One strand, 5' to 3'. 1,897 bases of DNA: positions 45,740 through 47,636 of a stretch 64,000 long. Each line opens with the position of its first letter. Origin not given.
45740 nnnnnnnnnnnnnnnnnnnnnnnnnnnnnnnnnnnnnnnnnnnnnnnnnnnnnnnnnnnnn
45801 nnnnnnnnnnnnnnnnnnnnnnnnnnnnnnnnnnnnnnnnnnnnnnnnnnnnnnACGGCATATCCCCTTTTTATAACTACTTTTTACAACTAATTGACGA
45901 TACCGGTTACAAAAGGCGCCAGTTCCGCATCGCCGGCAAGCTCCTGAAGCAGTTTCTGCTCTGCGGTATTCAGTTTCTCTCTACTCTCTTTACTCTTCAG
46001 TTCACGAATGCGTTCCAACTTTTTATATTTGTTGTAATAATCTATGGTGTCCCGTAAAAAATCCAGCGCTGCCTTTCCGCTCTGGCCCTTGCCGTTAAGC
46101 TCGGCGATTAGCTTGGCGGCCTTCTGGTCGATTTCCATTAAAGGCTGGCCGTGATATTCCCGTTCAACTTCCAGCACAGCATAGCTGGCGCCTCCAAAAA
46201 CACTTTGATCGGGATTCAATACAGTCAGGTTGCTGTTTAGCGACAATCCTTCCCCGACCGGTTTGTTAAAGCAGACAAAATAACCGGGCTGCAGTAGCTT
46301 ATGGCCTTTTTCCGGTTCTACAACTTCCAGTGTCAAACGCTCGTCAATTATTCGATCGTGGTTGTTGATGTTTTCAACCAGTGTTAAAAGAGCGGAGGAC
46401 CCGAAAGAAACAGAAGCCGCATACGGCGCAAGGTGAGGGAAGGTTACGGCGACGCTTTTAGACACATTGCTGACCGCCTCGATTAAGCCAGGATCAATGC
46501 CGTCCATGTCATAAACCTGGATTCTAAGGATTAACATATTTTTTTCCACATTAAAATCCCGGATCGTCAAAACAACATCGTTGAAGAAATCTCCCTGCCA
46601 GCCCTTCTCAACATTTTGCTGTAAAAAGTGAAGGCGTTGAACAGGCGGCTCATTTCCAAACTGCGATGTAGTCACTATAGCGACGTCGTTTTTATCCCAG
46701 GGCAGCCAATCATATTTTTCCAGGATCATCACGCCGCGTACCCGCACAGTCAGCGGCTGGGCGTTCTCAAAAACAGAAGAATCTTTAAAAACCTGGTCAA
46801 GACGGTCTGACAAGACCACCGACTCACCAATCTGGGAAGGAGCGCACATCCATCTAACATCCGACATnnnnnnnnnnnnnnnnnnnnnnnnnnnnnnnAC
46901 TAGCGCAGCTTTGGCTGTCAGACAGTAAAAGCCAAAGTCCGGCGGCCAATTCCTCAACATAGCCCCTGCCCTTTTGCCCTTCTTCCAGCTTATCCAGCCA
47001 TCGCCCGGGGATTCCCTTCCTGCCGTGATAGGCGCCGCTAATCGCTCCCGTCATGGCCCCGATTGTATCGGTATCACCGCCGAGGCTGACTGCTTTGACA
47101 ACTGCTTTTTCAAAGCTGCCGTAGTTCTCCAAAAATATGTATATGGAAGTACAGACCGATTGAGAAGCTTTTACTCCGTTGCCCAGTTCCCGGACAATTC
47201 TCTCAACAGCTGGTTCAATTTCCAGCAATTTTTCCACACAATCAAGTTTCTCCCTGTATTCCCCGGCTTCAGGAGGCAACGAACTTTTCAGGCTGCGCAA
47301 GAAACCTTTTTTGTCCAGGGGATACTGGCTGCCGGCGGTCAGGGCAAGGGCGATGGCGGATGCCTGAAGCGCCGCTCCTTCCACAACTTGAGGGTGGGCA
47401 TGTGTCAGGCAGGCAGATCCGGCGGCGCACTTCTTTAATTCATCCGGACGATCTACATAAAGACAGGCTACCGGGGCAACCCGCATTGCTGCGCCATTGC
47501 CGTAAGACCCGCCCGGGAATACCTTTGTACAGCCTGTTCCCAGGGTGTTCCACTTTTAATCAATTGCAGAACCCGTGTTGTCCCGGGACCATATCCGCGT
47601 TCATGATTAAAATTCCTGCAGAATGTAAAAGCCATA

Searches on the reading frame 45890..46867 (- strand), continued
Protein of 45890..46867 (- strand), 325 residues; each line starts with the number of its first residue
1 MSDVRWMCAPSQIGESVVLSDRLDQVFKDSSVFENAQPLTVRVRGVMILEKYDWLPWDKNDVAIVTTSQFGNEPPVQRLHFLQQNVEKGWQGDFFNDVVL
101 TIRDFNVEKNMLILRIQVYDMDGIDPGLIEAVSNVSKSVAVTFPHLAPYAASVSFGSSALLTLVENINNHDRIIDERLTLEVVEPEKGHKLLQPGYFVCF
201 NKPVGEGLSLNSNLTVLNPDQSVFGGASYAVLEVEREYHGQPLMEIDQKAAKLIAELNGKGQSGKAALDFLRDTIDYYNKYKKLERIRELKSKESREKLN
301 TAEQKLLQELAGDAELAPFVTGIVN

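Call 81: search_dna_similar(query=window:45893-46867:-, collection=phages, mode=protein, max_evalue=0.001, max_rows=15)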
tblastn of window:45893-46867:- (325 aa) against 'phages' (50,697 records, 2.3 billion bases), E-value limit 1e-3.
No match.

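Call 82: find_related_loci(query=A2, collection=viral_contigs, flank=5000)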
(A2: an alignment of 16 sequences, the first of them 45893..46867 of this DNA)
Query A2 (325 aa) in viral_contigs; peptide patterns used: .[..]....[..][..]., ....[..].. (x = any residue, [..] = any of these).
82 stretches matched a pattern, but none encodes a relative of the query by tblastn (E <= 1e-3).

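Call 85: search_protein_families(library=pfam, proteins=[L017:5222-6436:-, L028:4566-5798:-, L028:5777-7207:-, L001:6565-7851:-, L021:8470-9582:+, L019:11275-14637:+, L018:1126-3522:+], max_evalue=0.01)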
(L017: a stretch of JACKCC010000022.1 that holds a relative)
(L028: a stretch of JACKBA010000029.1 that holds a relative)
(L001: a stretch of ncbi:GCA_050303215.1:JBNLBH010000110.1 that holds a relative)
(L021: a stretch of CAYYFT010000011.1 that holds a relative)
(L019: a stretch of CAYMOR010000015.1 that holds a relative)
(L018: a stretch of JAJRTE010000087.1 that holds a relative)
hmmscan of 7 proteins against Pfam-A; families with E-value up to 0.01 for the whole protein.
L017:5222-6436:- (405 aa): 16 families
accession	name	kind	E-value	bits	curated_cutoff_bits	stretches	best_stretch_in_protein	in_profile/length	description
PF13424.12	TPR_12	-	1.5e-31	108.8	30.1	4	305-376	2-75/77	Tetratricopeptide repeat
PF00515.34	TPR_1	-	3.1e-18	65.2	27.8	2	310-337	5-32/34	Tetratricopeptide repeat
PF17874.7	TPR_MalT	-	1.2e-15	58.1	45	2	232-398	8-173/336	MalT-like TPR region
PF13374.12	TPR_10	-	5.3e-15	55.3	27.5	1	310-337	6-33/42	Tetratricopeptide repeat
PF07719.23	TPR_2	-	4.7e-14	51.7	27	0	311-334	6-29/34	Tetratricopeptide repeat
PF13428.12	TPR_14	-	6.5e-11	42.2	23.5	0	227-257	3-32/44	Tetratricopeptide repeat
PF13432.12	TPR_16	-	1.9e-09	38.2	32.7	1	231-290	3-55/65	Tetratricopeptide repeat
PF13176.12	TPR_7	-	2.5e-08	33.8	27.9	0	311-337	4-32/36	Tetratricopeptide repeat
PF13181.12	TPR_8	-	2.3e-06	27.8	25.7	0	310-335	5-30/34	Tetratricopeptide repeat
PF09976.15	TPR_21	-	2.4e-06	27.9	25.5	0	230-267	151-188/193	Tetratricopeptide repeat-like domain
PF07721.20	TPR_4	-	5.6e-06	26.9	27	0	310-331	5-26/26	Tetratricopeptide repeat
PF14938.12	SNAP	-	1.3e-05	25.3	25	1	198-285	87-175/282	Soluble NSF attachment protein, SNAP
PF13414.12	TPR_11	-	2.5e-05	24.3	26.8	0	232-253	1-22/42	TPR repeat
PF24885.1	TPR_NPHP3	-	8.5e-05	22.5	100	0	106-213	101-211/239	Nephrocystin-3 TPR domain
PF13431.12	TPR_17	-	0.0001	22.7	24.4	0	265-285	13-33/34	Tetratricopeptide repeat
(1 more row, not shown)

L028:4566-5798:- (411 aa): 7 families
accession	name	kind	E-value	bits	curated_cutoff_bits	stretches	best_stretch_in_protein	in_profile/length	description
PF13424.12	TPR_12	-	9.7e-26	90.2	30.1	5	193-260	4-73/77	Tetratricopeptide repeat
PF13374.12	TPR_10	-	7.2e-10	39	27.5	0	231-255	1-25/42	Tetratricopeptide repeat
PF13181.12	TPR_8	-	1.7e-07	31.3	25.7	0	314-341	3-30/34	Tetratricopeptide repeat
PF07719.23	TPR_2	-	4.7e-07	29.9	27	0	313-342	2-31/34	Tetratricopeptide repeat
PF00515.34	TPR_1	-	2.5e-06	27.5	27.8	0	316-341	5-30/34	Tetratricopeptide repeat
PF17874.7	TPR_MalT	-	1.4e-05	25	45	1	167-376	14-226/336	MalT-like TPR region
PF13176.12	TPR_7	-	4.8e-05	23.6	27.9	0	239-267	6-34/36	Tetratricopeptide repeat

L028:5777-7207:- (477 aa): 6 families
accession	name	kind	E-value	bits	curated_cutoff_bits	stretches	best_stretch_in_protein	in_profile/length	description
PF13401.12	AAA_22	-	6.1e-08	33.5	27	1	165-290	9-120/130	AAA domain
PF00931.28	NB-ARC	-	6.3e-08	32.6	23.5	1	145-363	2-208/248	NB-ARC domain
PF13191.12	AAA_16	-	7.8e-06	26.9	32.6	1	147-279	11-155/167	AAA ATPase domain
PF25199.1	nSTAND_NTPase5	-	0.0002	21.6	34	0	243-299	83-139/145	Novel STAND NTPase 5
PF05729.18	NACHT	-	0.0088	16.3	26.7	0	165-296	4-132/167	NACHT domain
PF13481.12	AAA_25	-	0.0095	16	27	0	162-268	34-154/195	AAA domain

L001:6565-7851:- (429 aa): 1 family
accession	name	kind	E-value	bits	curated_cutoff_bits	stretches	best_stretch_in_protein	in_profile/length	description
PF07661.19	MORN_2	-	2.3e-19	67.6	29.6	0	310-329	1-20/22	MORN repeat variant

L021:8470-9582:+ (371 aa): 1 family
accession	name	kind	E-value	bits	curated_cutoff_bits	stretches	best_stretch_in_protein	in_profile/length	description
PF02595.20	Gly_kinase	-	1.5e-124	416.2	23.3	1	3-368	1-368/372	Glycerate kinase family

L019:11275-14637:+ (1121 aa): 8 families
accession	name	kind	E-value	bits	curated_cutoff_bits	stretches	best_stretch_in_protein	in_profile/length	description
PF20703.3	nSTAND1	-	9.8e-118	394.5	27.1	1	501-905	1-377/379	Novel STAND NTPase 1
PF00069.31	Pkinase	-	5.9e-47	160.7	31.7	1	203-479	1-257/263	Protein kinase domain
PF07714.23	PK_Tyr_Ser-Thr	-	2.9e-32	112.4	23.1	2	204-359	2-162/258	Protein tyrosine and serine/threonine kinase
PF03109.22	ABC1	-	2e-06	27.6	22.9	1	258-354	126-222/244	ABC1 atypical kinase-like domain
PF13191.12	AAA_16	-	3.5e-05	24.8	32.6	1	515-645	1-143/167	AAA ATPase domain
PF25201.1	nSTAND6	-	0.0006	20.3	27.7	1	517-552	2-37/148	Novel STAND NTPase 6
PF14531.12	Kinase-like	-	0.0018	18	25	0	306-359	152-203/289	Kinase-like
PF13401.12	AAA_22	-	0.0035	18.1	27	0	532-687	4-129/130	AAA domain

L018:1126-3522:+ (799 aa): 3 families
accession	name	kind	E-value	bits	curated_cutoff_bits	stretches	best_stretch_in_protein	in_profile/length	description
PF01979.26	Amidohydro_1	-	7.9e-25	88.2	25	1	387-773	1-345/345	Amidohydrolase family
PF07969.17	Amidohydro_3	-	2.2e-17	64.1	29.7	2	480-737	237-449/472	Amidohydrolase family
PF00449.26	Urease_alpha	-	0.0092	16.7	23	0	329-371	56-98/121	Urease alpha-subunit, N-terminal domain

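Call 86: search_protein_families(library=padloc, proteins=[L017:6482-7912:-, L017:8062-9876:+, L028:5777-7207:-, L019:11275-14637:+, L017:5222-6436:-, L033:3220-4461:+, L033:4461-6233:+, L009:8142-8959:+, L028:7625-8095:+], max_evalue=0.001)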
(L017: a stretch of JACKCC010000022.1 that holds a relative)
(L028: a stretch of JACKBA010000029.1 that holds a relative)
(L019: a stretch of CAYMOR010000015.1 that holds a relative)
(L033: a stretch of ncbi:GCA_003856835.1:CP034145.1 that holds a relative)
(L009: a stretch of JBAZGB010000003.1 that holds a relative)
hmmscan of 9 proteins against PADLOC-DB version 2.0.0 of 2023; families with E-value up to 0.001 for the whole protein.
L017:6482-7912:- (477 aa): 0 families

L017:8062-9876:+ (605 aa): 3 families
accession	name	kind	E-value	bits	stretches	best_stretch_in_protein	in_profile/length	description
PDLC00758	Effector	-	7.6e-12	43.2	1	84-151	3-72/331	Phospholipase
PDLC00757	Effector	-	4.3e-08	30.9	1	82-152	5-76/331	Phospholipase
PDLC00755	Effector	-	0.00075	16.7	0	82-136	6-63/311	Phospholipase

L028:5777-7207:- (477 aa): 0 families

L019:11275-14637:+ (1121 aa): 34 families (the best 25 are shown)
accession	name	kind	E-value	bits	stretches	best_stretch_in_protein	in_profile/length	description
PDLC04042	PD-T4-6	-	9.3e-79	263.1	2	199-355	7-165/292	-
PDLC04061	PD-T4-6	-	8e-74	247.9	2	200-354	15-175/510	-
PDLC04053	PD-T4-6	-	1.4e-70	236.2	2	197-352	5-164/311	-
PDLC04060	PD-T4-6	-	4.3e-68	228.4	2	201-351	8-160/486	-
PDLC04138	mad6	-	1.2e-66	224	1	192-494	42-321/659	mads_6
PDLC04047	PD-T4-6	-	2.7e-65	218.6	2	199-347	8-159/327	-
PDLC04054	PD-T4-6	-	2.4e-64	216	2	196-351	5-163/347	-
PDLC04043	PD-T4-6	-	3.2e-64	215.7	2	196-350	10-166/452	-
PDLC04057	PD-T4-6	-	3.9e-64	215.3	2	201-351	8-160/443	-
PDLC04041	PD-T4-6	-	4.4e-64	215.3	1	190-485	17-292/443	-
PDLC01088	C3a189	-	2.1e-57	193.3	1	207-567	3-302/840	kinase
PDLC04039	PD-T4-6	-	1.4e-56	190.4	2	196-351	9-166/458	-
PDLC04048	PD-T4-6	-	3.2e-55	185.9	2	201-349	10-161/354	-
PDLC04052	PD-T4-6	-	5.4e-55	185.5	2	198-352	6-166/496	-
PDLC04064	PD-T4-6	-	3.1e-50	169.2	2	199-350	18-170/369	-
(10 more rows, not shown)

L017:5222-6436:- (405 aa): 2 families
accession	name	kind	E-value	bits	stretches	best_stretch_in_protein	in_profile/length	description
PDLC01169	TPR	-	2.3e-09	35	1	306-379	109-182/252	TPR repeats containing protein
PDLC05011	PDC-S39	-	0.00051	16.8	1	88-289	174-349/595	-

L033:3220-4461:+ (414 aa): 5 families
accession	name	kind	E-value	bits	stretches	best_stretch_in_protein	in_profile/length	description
PDLC03547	REase_II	-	8.3e-08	29.2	0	229-265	408-444/585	Type II restriction enzyme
PDLC04140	mad8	-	7.6e-05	20.4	1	102-133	21-52/314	mads_8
PDLC02196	IetA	-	7.9e-05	20.2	0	104-130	118-144/374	-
PDLC05079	PDC-S73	-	0.00027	17.8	1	99-133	182-216/752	-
PDLC03838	DolB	-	0.00035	17.9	0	104-129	160-187/375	-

L033:4461-6233:+ (591 aa): 0 families

L009:8142-8959:+ (272 aa): 21 families
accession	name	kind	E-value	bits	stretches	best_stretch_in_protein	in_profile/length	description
PDLC03294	MTase_II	-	6.4e-94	312.6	1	8-271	5-271/272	Type II methyltransferase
PDLC03735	oMTase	-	2.2e-88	294.4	1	8-271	8-282/284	orphan methyltransferase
PDLC03261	MTase_II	-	8.1e-83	276.8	1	8-260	25-277/643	Type II methyltransferase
PDLC03729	oMTase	-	2.1e-70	235.4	1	8-267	5-265/275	orphan methyltransferase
PDLC03266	MTase_II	-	8.2e-54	181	1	8-250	15-261/285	Type II methyltransferase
PDLC03344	MTase_II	-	2.3e-32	110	1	9-148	5-149/154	Type II methyltransferase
PDLC03247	MTase_II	-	6.3e-32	108.9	1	11-271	6-265/282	Type II methyltransferase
PDLC03264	MTase_II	-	8.3e-26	88.9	1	8-269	12-281/306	Type II methyltransferase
PDLC03253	MTase_II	-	4.7e-24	83.5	1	9-259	5-243/253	Type II methyltransferase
PDLC03349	MTase_II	-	5.1e-21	73.1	2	91-225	173-309/374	Type II methyltransferase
PDLC03383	MTase_II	-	1.1e-19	69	2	113-229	146-260/318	Type II methyltransferase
PDLC03717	oMTase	-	1e-16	59.2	1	11-271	6-266/285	orphan methyltransferase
PDLC03244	MTase_II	-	1.1e-12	45.7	1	10-133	30-150/295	Type II methyltransferase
PDLC04018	PD-Lambda-5_B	-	5.8e-12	43.5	1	11-247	8-251/291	-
PDLC03302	MTase_II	-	1.9e-11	41.4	1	10-188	362-544/626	Type II methyltransferase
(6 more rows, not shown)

L028:7625-8095:+ (157 aa): 0 families

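Call 87: search_protein_families(library=pfam, proteins=[P0231, P0112, P0145, P0133, P0092], max_evalue=0.01)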
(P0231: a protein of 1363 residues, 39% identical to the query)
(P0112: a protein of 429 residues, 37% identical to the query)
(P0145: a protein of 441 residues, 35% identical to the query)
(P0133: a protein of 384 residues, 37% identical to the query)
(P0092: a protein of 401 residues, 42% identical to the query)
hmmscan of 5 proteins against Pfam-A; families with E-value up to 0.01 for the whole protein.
P0231 (1363 aa): 7 families
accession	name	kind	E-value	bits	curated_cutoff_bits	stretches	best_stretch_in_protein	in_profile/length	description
PF04151.21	PPC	-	3.9e-21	76.1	25.9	4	1011-1079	1-69/70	Bacterial pre-peptidase C-terminal domain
PF00082.27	Peptidase_S8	-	1.9e-12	47.5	21.8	1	235-596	73-286/288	Subtilase family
PF18962.6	Por_Secre_tail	-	2.3e-10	41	27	0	646-704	8-66/75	Secretion system C-terminal sorting domain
PF00404.24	Dockerin_1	-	4.5e-06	27.2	22.9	1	1303-1356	1-55/57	Dockerin type I domain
PF14686.12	fn3_3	-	2.7e-05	24.3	24.4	0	810-844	35-68/75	Polysaccharide lyase family 4, domain II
PF17766.7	fn3_6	-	0.0035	17.9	26.4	0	742-778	14-50/99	Fibronectin type-III domain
PF13620.12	CarboxypepD_reg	-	0.0072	17.1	32.3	1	1244-1298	23-78/82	Carboxypeptidase regulatory-like domain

P0112 (429 aa): 0 families

P0145 (441 aa): 0 families

P0133 (384 aa): 0 families

P0092 (401 aa): 0 families

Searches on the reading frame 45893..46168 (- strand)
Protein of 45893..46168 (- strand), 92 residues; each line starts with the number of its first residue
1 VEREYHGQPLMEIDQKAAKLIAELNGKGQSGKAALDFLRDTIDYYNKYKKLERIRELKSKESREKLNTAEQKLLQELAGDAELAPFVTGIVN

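Call 76: predict_structure(alignment_id=A6)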
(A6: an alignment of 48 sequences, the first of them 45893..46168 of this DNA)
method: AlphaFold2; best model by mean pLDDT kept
length: 92 residues; sequences in the alignment: 48
mean_pLDDT: 77.2   pTM: 0.57
mean pLDDT of the five models: 77.2, 77.2, 76.4, 75.9, 74.8
residues with pLDDT >= 90: 37; 70-90: 20; 50-70: 27; < 50: 8
segments of 3 or more residues with pLDDT < 50: 1-8
pLDDT, mean of each block of 10 residues (from residue 1): 44 62 62 78 91 93 93 93 82 59
secondary structure, 60 per line:
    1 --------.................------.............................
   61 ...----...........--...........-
elements in order: H9-25 H32-63 H68-78 H81-91

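Call 78: fold_search(model_id=the predicted structure, library=pdb)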
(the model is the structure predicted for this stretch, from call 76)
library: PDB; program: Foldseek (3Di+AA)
matches with E <= 10: 11; with E <= 0.001: 0
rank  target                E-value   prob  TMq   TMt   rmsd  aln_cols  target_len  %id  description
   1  2qr4_A                5.0e+00  0.07  0.28  0.08   8.7        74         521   26  Crystal structure of oligoendopeptidase-F from Enterococcus faecium (released 2007-08-14)
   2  5mps_R                5.3e+00  0.05  0.26  0.23  18.8        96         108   17  Structure of a spliceosome remodeled for exon ligation (released 2017-01-18)
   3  1g73_A                5.7e+00  0.08  0.37  0.25  21.4        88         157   15  CRYSTAL STRUCTURE OF SMAC BOUND TO XIAP-BIR3 DOMAIN (released 2001-01-10)
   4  1qu1_D                6.0e+00  0.15  0.52  0.35  13.8        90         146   10  CRYSTAL STRUCTURE OF EHA2 (23-185) (released 2000-01-05)
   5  4zwt_H                6.9e+00  0.03  0.26  0.19  12.6        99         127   14  Crystal Structure of the Bacteriophage T4 recombination mediator protein UvsY, Lattice Type IV (released 2016-03-02)
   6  1htm_B                7.3e+00  0.07  0.33  0.27  16.8        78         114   15  STRUCTURE OF INFLUENZA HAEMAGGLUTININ AT THE PH OF MEMBRANE FUSION (released 1995-02-14)
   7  1wr6_A                7.3e+00  0.05  0.29  0.30  10.8        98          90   16  Crystal structure of GGA3 GAT domain in complex with ubiquitin (released 2005-06-28)
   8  1z8u_A                8.3e+00  0.03  0.24  0.24  11.7        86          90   17  Crystal structure of oxidized alpha hemoglobin bound to AHSP (released 2005-06-14)
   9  4kmc                  8.9e+00  0.08  0.30  0.35   9.4        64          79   20  Structure analysis of M. Tuberculosis rRNA transcriptional regulator CarD and its interaction with T. Aquaticus RNA poly (released 2014-02-19)
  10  8j0h_E                8.9e+00  0.06  0.31  0.24   7.5        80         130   15  Crystal structure of the fission yeast Rex1BD protein(C4H3.06) (released 2023-11-01)
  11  7cfn_R                9.5e+00  0.04  0.29  0.14   9.0        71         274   20  Cryo-EM structure of the INT-777-bound GPBAR-Gs complex (released 2020-09-09)

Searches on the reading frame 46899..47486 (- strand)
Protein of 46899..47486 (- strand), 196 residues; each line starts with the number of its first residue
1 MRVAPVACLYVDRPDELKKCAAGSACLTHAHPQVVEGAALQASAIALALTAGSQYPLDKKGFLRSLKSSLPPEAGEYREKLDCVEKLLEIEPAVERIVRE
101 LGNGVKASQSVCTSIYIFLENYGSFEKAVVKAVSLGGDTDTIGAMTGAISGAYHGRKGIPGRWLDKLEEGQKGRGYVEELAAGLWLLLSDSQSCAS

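Call 4: search_protein_families(library=pfam, proteins=[window:46899-47486:-], max_evalue=1)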
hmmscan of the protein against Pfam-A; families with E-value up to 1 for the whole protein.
window:46899-47486:- (196 aa): 1 family
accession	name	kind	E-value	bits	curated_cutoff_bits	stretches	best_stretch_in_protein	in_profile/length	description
PF03747.19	ADP_ribosyl_GH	-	1.4e-39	136.9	26.2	1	1-161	127-286/287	ADP-ribosylglycohydrolase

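Call 5: search_protein_families(library=ncbifam, proteins=[window:46899-47486:-], max_evalue=1)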
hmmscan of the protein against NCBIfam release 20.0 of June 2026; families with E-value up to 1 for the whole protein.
window:46899-47486:- (196 aa): 2 families
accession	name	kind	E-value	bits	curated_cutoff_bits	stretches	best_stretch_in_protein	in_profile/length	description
TIGR02662.1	dinitro_DRAG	equivalog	1.1e-14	54.4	337.05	1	111-169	212-269/287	ADP-ribosyl-[dinitrogen reductase] hydrolase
NF041672.1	ADPriboarghdlase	equivalog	1.9e-08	33.4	490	1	124-172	299-347/361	ADP-ribosylarginine hydrolase Tri1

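Call 6: search_protein_families(library=padloc, proteins=[window:46899-47486:-], max_evalue=1)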
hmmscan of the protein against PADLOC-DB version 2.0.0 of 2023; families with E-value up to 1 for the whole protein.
window:46899-47486:- (196 aa): 0 families

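Call 7: search_protein_families(library=phrogs, proteins=[window:46899-47486:-], max_evalue=1)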
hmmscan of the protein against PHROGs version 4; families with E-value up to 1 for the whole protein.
window:46899-47486:- (196 aa): 3 families
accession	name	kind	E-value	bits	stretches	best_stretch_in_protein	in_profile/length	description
phrog_6572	-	other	8e-24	85.4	1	1-181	134-305/325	ADP-ribosylglycohydrolase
phrog_22100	-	unknown function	4.4e-11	43.7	1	1-172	122-289/306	-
phrog_10327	-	other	0.25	9.9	1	106-182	259-336/1094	hydrolase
